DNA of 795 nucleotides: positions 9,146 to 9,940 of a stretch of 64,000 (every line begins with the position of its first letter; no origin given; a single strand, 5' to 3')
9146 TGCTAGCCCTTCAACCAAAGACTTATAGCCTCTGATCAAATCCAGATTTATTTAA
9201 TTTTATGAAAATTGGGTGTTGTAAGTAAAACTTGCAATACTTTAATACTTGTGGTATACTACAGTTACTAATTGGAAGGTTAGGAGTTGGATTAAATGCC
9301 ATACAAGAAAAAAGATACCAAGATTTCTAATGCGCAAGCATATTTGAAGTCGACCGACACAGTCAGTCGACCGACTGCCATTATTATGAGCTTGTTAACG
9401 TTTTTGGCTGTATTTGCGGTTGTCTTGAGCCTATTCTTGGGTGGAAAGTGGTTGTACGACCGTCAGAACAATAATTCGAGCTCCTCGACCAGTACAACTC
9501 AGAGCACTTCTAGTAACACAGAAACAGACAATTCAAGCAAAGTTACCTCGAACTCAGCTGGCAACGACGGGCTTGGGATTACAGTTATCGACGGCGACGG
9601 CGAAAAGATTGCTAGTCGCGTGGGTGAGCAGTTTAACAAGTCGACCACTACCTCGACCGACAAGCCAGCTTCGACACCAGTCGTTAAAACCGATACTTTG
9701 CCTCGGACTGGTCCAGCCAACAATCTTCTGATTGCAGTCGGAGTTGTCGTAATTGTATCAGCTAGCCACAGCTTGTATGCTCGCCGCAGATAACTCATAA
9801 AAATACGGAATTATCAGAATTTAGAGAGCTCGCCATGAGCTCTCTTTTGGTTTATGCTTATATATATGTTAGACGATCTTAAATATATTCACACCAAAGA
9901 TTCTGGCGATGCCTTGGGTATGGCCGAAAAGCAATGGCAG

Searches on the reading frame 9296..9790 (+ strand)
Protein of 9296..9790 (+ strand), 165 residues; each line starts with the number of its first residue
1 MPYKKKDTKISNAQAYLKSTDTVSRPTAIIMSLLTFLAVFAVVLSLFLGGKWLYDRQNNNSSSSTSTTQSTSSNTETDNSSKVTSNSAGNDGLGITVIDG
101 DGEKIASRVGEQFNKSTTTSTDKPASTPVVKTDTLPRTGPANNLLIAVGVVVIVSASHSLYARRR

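Call 27: search_protein_families(library=pfam, proteins=[window:9296-9790:+])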
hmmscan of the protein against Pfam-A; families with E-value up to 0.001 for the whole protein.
window:9296-9790:+ (165 aa): 1 family
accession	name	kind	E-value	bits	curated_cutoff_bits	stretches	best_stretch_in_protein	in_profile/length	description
PF00746.26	Gram_pos_anchor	-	0.00023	21.5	20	0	131-157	5-32/43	LPXTG cell wall anchor motif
